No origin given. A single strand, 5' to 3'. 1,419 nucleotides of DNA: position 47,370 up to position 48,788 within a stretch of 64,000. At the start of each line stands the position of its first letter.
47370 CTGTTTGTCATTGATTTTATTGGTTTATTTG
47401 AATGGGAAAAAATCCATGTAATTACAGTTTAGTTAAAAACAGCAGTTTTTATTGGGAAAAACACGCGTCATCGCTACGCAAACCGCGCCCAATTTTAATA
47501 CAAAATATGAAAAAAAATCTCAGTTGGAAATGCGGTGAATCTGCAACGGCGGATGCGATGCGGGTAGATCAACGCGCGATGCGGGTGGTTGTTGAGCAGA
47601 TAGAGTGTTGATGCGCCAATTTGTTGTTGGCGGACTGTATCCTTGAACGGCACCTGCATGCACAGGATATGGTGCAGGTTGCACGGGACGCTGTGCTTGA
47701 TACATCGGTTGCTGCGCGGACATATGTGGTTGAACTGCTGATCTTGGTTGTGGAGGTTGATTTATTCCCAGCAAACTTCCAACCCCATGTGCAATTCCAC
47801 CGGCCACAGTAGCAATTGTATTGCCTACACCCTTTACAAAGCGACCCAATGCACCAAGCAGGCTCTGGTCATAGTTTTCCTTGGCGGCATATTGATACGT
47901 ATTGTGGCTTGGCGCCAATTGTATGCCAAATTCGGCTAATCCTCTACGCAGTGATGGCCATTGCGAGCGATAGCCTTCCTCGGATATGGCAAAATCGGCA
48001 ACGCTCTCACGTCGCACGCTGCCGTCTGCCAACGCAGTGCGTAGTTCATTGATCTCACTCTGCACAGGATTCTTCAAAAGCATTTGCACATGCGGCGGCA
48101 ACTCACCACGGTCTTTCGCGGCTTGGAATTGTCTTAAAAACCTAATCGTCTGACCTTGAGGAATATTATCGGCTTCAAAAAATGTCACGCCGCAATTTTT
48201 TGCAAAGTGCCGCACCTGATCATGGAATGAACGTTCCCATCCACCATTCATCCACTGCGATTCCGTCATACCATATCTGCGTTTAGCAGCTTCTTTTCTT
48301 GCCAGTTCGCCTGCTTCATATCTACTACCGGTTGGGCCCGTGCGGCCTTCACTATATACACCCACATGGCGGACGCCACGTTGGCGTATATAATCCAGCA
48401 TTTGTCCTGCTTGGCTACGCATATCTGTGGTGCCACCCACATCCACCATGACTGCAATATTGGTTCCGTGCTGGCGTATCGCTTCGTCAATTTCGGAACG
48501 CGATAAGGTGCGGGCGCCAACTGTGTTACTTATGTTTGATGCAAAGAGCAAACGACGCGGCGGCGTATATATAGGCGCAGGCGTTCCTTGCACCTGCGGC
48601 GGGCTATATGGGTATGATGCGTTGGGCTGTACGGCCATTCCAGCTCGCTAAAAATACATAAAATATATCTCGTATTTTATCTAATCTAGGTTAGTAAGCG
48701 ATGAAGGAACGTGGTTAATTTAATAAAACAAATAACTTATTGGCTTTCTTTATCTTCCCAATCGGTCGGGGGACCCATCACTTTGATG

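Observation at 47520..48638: Fifth family member D: a non-muralytic-looking head (possible GH114-like TIM barrel) on the same glycine-zipper/PQ/motif tail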

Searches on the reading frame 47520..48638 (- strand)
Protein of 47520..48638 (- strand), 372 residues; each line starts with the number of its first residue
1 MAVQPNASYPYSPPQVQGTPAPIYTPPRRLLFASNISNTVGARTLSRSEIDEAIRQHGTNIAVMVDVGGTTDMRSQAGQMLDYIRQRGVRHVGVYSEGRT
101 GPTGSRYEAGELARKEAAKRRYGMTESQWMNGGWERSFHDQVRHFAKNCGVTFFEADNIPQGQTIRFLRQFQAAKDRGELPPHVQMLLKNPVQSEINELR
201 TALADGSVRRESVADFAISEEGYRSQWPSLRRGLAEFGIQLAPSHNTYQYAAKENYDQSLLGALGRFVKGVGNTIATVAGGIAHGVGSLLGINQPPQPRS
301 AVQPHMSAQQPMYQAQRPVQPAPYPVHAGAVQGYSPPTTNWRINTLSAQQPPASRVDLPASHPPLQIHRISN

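Call 4: search_protein_families(library=pfam, proteins=[window:47520-48638:-], max_evalue=1)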
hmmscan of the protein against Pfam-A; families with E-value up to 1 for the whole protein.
window:47520-48638:- (372 aa): 1 family
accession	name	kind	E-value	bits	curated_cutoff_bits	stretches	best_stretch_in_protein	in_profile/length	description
PF13460.12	NAD_binding_10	-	0.096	13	27.2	0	41-100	45-101/184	NAD(P)H-binding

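Call 7: search_solved_structures(query=window:47520-48638:-, max_evalue=10, show_alignments=2)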
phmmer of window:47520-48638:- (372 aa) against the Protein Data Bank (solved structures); distinct sequences matched with E-value up to 10: 2.
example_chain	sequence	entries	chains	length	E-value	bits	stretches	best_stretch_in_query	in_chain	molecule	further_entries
36ln_A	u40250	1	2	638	0.91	11.7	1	158-270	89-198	1-phosphatidylinositol 4,5-bisphosphate phosphodiesterase zeta-1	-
9bcz_A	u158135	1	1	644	0.93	11.7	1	158-270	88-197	1-phosphatidylinositol 4,5-bisphosphate phosphodiesterase zeta-1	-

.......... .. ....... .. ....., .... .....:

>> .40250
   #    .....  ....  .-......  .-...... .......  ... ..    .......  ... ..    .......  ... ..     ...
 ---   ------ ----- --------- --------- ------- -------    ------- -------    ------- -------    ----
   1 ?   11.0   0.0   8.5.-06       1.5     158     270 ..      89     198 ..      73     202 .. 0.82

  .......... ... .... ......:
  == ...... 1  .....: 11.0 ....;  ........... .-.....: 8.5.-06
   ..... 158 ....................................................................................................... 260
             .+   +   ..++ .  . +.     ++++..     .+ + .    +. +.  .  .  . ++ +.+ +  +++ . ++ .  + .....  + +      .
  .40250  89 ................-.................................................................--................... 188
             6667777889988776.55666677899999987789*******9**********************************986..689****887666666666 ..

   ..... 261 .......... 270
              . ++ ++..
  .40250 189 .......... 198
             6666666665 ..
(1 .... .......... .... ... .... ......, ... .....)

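Call 8: search_protein_families(library=ncbifam, proteins=[window:47520-48638:-], max_evalue=1)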
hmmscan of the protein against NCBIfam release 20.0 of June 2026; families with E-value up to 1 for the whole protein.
window:47520-48638:- (372 aa): 0 families

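Call 10: find_homologous_proteins(query=window:47520-48638:-, max_evalue=0.01)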
Query window:47520-48638:- (372 aa): 8 proteins with E <= 0.01 among 8000 candidates.
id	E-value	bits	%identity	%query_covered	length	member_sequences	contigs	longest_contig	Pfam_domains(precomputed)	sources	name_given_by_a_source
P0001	6.1e-249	843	100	100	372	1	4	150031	-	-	-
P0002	2.1e-169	581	75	94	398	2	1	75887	-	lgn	-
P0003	9.0e-149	514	64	97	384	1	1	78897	-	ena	-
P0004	5.2e-134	465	62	92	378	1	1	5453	-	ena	-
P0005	2.4e-129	450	61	87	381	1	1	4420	-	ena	-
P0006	1.5e-119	417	55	98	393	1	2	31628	-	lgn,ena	-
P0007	3.3e-85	304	56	67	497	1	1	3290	-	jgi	jgi:hypothetical protein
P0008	1.2e-12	66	33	40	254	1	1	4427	-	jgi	-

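Call 16: find_encoding_contigs(protein=P0002, flank=10000, max_places=3)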
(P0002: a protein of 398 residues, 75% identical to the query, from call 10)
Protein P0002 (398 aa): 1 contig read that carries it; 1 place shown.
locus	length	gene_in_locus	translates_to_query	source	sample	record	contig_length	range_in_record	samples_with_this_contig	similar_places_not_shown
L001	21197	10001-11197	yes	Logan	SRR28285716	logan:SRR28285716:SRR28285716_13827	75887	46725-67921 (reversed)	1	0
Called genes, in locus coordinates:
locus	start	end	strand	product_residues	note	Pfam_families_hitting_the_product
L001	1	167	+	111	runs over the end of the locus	-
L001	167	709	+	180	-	-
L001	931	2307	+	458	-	-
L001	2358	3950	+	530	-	PF00128:Alpha-amylase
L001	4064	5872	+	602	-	PF00009:GTP_EFTU, PF03144:GTP_EFTU_D2, PF14492:EFG_III (weak), PF00679:EFG_C, PF06421:LepA_C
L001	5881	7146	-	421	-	PF01381:HTH_3 (faint), PF09339:HTH_IclR (faint), PF08281:Sigma70_r4_2 (faint), PF13412:HTH_24 (weak)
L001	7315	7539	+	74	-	-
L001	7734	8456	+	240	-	-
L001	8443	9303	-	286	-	PF15916:DUF4743, PF00293:NUDIX (weak)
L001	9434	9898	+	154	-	-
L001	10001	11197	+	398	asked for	-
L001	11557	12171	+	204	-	-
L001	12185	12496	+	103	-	-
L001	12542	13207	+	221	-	-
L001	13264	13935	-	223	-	PF13098:Thioredoxin_2 (faint), PF13462:Thioredoxin_4, PF01323:DSBA (weak)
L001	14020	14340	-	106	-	PF05258:DciA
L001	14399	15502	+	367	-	PF00730:HhH-GPD, PF00633:HHH, PF14815:NUDIX_4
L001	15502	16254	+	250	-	PF16144:DUF4852 (weak)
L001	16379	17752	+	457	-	PF06850:PHB_depo_C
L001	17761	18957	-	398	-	PF01555:N6_N4_Mtase, PF18755:RAMA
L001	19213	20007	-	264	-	PF13489:Methyltransf_23 (faint)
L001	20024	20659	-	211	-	PF01351:RNase_HII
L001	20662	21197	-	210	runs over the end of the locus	PF13643:DUF4145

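Call 17: find_encoding_contigs(protein=P0003, flank=10000, max_places=3)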
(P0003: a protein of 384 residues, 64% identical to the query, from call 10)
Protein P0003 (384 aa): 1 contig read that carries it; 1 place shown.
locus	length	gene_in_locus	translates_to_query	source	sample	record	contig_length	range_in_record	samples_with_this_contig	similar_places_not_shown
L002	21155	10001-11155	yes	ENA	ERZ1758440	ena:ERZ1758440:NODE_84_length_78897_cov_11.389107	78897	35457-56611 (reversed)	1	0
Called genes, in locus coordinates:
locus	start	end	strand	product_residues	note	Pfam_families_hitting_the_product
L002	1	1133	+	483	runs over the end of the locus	-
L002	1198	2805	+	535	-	PF00128:Alpha-amylase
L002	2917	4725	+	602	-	PF00009:GTP_EFTU, PF03144:GTP_EFTU_D2, PF14492:EFG_III (faint), PF00679:EFG_C, PF06421:LepA_C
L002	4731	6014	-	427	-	PF13384:HTH_23 (faint)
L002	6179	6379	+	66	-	-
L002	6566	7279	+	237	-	-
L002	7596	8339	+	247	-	-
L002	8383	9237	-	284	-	PF15916:DUF4743, PF00293:NUDIX (weak)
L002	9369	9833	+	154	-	-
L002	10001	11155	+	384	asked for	-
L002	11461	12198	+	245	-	-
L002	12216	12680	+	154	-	-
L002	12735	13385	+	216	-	-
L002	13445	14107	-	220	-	PF13462:Thioredoxin_4, PF13098:Thioredoxin_2 (faint), PF01323:DSBA (weak)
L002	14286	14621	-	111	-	PF05258:DciA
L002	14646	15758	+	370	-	PF00730:HhH-GPD, PF00633:HHH, PF14815:NUDIX_4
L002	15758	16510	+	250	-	PF16144:DUF4852 (weak)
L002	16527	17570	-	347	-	PF01734:Patatin (weak)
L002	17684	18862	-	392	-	PF01555:N6_N4_Mtase, PF18755:RAMA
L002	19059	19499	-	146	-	-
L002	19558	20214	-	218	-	PF01351:RNase_HII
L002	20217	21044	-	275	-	PF00149:Metallophos (faint), PF13277:YmdB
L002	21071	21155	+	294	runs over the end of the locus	PF00288:GHMP_kinases_N, PF08544:GHMP_kinases_C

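Call 30: search_protein_families(library=pfam, alignment_id=A3, max_evalue=0.01)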
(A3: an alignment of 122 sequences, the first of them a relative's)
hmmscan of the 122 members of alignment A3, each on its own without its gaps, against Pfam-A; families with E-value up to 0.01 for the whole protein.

A. member 1, P0001 (372 aa): 0 families

B. families by the number of members that match (of 122 scanned): 7 families
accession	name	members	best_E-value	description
PF01471.23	PG_binding_1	14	1.1e-57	Putative peptidoglycan binding domain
PF09374.15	PG_binding_3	11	8.6e-20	Predicted Peptidoglycan domain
PF03537.19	Glyco_hydro_114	6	0.0002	Glycoside-hydrolase family GH114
PF08823.16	PG_binding_2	3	5.3e-05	Putative peptidoglycan binding domain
PF10030.15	DUF2272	1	5.6e-17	Uncharacterized protein conserved in bacteria (DUF2272)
PF08239.17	SH3_3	1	3.6e-05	Bacterial SH3 domain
PF00445.23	Ribonuclease_T2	1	0.0039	Ribonuclease T2 family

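Call 31: search_solved_structures(query=A3, max_evalue=10, show_alignments=3)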
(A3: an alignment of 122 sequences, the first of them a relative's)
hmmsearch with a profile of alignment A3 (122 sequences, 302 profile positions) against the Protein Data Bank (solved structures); distinct sequences matched with E-value up to 10: 1.
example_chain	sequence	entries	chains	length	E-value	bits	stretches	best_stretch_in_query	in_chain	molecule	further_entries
4hjr_A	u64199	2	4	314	1.4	11.5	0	49-120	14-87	Tyrosine-tRNA ligase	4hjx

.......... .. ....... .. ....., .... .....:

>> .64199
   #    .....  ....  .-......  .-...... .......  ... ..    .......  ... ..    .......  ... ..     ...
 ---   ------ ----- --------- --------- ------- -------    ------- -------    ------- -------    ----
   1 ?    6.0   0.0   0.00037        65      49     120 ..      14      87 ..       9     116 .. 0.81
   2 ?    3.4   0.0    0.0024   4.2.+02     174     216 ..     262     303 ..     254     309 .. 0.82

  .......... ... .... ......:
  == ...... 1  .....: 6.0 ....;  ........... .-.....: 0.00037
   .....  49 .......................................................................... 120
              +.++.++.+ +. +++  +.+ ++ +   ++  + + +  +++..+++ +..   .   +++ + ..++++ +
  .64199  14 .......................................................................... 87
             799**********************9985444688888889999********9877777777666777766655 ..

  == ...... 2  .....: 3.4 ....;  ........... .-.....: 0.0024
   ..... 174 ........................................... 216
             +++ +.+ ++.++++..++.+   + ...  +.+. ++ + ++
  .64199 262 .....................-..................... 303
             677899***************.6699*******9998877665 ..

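Call 34: find_encoding_contigs(protein=window:47520-48638:-, flank=10000, max_places=2)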
Protein window:47520-48638:- (372 aa): 4 contigs read that carry it; 2 places shown.
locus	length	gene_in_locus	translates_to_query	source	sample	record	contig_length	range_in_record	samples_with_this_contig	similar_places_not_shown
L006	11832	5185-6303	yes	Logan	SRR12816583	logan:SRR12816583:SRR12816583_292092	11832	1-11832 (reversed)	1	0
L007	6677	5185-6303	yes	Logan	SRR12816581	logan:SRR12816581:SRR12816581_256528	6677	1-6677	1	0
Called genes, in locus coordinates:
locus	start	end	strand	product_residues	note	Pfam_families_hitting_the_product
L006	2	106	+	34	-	?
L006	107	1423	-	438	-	-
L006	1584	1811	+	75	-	-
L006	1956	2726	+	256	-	-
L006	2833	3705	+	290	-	-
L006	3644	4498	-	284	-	PF15916:DUF4743, PF00293:NUDIX (weak)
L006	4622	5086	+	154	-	-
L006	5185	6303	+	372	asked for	-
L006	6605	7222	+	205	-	-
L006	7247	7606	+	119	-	-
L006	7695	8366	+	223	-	-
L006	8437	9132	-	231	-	PF13462:Thioredoxin_4, PF13098:Thioredoxin_2 (faint), PF01323:DSBA (faint)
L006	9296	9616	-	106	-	PF05258:DciA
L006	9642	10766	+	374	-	PF00730:HhH-GPD, PF00633:HHH (weak), PF14815:NUDIX_4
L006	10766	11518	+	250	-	-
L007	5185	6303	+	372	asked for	-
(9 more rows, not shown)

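Call 70: predict_structure(alignment_id=A5)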
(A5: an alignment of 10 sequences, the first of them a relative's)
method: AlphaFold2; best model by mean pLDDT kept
length: 372 residues; sequences in the alignment: 10
mean_pLDDT: 70.1   pTM: 0.65
mean pLDDT of the five models: 70.1, 69.9, 69.7, 67.3, 65.3
residues with pLDDT >= 90: 156; 70-90: 77; 50-70: 13; < 50: 126
segments of 3 or more residues with pLDDT < 50: 1-10, 12-22, 271-372
pLDDT, mean of each block of 10 residues (from residue 1): 40 41 78 89 92 97 90 91 96 86 60 86 89 89 95 90 92 96 94 94 94 94 93 94 83 91 66 40 30 30 29 30 27 28 26 30 30 29
secondary structure, 60 per line:
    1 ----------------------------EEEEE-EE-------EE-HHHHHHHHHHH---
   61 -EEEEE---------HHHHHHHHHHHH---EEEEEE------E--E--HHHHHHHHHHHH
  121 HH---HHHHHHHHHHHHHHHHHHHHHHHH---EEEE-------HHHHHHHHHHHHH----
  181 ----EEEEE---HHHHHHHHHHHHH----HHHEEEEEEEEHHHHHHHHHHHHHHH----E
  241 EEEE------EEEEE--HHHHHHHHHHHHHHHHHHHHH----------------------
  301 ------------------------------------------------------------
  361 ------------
elements in order: E29-33 H47-57 E62-66 H76-87 E91-96 H109-122 H126-149 E153-156 H164-176 E185-189 H193-205 E213-220 H221-235 E240-244 E251-255 H258-278
